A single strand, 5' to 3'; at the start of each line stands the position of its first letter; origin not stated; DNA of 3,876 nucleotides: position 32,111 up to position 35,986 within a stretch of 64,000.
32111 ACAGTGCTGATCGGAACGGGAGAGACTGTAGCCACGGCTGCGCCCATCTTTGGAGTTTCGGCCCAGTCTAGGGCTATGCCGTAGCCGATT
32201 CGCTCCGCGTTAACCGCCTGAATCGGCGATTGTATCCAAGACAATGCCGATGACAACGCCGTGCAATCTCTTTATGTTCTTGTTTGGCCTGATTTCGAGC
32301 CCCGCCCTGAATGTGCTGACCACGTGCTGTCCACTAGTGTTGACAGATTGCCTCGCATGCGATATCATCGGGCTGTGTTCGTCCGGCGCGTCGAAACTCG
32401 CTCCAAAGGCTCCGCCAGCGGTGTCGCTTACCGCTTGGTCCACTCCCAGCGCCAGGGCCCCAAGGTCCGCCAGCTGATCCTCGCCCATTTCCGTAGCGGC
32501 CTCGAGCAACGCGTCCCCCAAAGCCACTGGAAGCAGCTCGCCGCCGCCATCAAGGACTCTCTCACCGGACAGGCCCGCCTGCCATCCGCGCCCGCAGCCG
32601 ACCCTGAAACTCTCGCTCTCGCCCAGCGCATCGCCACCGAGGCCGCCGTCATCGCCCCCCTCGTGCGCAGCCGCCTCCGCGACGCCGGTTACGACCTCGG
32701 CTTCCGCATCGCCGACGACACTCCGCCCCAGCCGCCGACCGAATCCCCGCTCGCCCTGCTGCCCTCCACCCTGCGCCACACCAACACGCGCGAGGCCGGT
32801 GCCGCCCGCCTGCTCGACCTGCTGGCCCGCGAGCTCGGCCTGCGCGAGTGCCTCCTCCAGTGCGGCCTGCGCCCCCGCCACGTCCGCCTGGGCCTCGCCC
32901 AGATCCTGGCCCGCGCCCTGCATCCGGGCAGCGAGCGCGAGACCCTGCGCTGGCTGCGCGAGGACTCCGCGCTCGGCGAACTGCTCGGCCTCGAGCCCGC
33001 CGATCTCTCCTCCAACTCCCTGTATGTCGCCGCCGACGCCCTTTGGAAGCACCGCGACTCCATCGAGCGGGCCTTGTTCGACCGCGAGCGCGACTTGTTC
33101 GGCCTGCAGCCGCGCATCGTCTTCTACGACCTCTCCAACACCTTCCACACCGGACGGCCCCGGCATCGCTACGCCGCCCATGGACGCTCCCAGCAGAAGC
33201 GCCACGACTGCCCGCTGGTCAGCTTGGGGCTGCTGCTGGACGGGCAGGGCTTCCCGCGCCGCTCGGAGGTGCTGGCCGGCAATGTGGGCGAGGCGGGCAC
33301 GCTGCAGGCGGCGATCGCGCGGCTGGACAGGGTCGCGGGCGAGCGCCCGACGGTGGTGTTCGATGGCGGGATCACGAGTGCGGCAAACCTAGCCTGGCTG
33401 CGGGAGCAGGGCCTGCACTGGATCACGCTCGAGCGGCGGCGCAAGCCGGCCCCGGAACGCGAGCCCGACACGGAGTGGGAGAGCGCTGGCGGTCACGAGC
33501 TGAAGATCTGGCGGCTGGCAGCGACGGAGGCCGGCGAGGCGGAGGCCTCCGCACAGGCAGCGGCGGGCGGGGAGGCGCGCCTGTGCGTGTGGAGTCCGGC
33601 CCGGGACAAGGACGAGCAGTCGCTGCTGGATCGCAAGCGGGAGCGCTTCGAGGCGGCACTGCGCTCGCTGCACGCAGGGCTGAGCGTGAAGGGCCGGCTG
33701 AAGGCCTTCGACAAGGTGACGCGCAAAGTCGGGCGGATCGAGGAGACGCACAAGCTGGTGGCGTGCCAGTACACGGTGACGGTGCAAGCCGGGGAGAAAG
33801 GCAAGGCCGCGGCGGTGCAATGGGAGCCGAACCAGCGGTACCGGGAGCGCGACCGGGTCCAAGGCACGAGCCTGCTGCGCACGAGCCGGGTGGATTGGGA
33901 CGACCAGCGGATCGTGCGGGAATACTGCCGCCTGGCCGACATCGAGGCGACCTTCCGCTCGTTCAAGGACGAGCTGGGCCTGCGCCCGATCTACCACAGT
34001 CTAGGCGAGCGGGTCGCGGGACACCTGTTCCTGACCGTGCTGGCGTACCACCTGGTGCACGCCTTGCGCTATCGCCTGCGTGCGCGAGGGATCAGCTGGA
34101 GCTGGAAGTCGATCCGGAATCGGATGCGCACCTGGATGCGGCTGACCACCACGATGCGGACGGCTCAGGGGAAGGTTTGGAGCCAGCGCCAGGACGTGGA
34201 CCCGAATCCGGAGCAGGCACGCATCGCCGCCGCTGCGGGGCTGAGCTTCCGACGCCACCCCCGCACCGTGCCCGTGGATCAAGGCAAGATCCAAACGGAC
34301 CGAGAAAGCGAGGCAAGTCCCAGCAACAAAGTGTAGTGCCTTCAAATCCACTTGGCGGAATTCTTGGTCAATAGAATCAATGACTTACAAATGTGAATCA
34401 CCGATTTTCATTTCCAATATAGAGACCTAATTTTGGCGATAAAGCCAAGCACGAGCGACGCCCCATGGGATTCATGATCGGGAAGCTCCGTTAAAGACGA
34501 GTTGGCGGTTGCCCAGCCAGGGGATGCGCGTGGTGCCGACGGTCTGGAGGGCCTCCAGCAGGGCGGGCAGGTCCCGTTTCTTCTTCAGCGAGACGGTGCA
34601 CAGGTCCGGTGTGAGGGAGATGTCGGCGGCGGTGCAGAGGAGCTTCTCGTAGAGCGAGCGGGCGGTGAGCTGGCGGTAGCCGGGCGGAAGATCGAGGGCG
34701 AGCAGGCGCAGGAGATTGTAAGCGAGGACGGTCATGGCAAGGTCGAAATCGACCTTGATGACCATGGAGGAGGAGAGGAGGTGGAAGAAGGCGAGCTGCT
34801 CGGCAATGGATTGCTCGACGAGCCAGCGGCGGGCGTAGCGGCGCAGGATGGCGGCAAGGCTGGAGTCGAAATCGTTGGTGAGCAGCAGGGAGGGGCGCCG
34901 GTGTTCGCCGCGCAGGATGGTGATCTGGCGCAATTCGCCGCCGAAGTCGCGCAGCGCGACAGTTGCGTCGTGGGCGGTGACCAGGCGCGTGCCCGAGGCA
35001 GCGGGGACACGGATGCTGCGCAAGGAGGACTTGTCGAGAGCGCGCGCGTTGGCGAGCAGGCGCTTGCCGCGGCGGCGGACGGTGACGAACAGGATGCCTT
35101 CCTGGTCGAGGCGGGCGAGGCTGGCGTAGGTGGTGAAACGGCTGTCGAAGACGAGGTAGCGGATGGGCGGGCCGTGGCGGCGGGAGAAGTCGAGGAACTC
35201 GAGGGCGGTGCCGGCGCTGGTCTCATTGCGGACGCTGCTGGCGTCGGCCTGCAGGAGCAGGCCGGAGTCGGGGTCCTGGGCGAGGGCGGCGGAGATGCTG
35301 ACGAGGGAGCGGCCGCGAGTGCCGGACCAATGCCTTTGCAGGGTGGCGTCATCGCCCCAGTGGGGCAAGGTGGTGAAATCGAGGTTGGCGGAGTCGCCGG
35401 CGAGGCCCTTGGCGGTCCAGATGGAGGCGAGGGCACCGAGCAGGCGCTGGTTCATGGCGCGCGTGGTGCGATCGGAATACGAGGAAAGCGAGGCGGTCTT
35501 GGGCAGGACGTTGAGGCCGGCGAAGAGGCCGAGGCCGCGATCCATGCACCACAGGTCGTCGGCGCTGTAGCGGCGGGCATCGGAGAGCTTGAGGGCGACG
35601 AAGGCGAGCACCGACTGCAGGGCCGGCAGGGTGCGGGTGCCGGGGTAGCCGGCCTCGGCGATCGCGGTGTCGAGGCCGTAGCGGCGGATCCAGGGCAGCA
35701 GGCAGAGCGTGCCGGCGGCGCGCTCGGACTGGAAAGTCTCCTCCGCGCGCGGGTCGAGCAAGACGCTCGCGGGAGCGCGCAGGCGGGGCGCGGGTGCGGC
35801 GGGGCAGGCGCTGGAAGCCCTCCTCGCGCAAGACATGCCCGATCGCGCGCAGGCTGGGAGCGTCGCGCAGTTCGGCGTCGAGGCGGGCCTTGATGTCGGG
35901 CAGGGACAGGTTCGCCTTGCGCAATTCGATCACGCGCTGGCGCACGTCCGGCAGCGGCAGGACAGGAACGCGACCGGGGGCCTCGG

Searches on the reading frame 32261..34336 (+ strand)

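Call 16: search_protein_families(library=pfam, proteins=[window:32261-34336:+], max_evalue=0.01)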
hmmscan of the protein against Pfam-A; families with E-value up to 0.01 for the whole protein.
window:32261-34336:+ (691 aa): 1 family
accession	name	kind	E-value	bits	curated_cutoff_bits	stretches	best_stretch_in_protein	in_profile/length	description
PF01609.27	DDE_Tnp_1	-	7.2e-10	39.4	23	1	305-596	23-198/200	Transposase DDE domain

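Call 17: search_protein_families(library=ncbifam, proteins=[window:32261-34336:+], max_evalue=0.01)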
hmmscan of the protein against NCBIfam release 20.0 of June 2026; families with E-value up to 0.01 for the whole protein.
window:32261-34336:+ (691 aa): 4 families
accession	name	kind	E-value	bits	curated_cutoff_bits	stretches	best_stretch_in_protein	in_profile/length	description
NF033559.2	transpos_IS1634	equivalog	1.8e-79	268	100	1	143-662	33-482/483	IS1634 family transposase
NF033539.1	transpos_IS1380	equivalog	4.3e-08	32.2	180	2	526-621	303-396/419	IS1380 family transposase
NF033591.1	transpos_IS4_2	equivalog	9.2e-05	21.7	152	1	494-641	174-319/340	IS4 family transposase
NF049999.1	transpos_IS701_3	equivalog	0.0014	17.6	170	1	487-615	250-376/412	IS701 family transposase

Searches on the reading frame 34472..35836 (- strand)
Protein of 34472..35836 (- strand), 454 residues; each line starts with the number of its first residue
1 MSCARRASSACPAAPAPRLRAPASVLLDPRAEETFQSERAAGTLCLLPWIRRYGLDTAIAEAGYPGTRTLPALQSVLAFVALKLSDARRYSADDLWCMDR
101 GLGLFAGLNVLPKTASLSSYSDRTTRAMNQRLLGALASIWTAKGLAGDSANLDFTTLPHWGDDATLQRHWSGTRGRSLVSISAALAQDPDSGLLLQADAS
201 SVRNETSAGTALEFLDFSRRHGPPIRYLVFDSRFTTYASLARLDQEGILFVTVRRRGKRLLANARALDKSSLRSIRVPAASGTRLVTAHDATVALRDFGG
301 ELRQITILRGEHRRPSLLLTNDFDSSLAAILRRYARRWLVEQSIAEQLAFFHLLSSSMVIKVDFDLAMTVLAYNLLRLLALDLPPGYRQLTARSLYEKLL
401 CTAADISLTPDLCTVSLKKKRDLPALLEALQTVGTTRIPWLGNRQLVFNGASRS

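Call 38: search_protein_families(library=ncbifam, proteins=[window:34472-35836:-], max_evalue=0.00001)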
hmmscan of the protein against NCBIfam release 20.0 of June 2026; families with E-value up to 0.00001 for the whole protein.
window:34472-35836:- (454 aa): 4 families
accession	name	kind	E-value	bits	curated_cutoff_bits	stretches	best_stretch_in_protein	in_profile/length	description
NF033539.1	transpos_IS1380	equivalog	2.3e-10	39.6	180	1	70-409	45-407/419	IS1380 family transposase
NF033592.1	transpos_IS4_1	equivalog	1.1e-06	28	115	1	226-379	178-331/332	IS4 family transposase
NF049999.1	transpos_IS701_3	equivalog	4e-06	26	170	1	254-382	230-363/412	IS701 family transposase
NF049925.1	transpos_IS4_4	equivalog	7e-06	25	250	1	207-382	192-370/449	IS4 family transposase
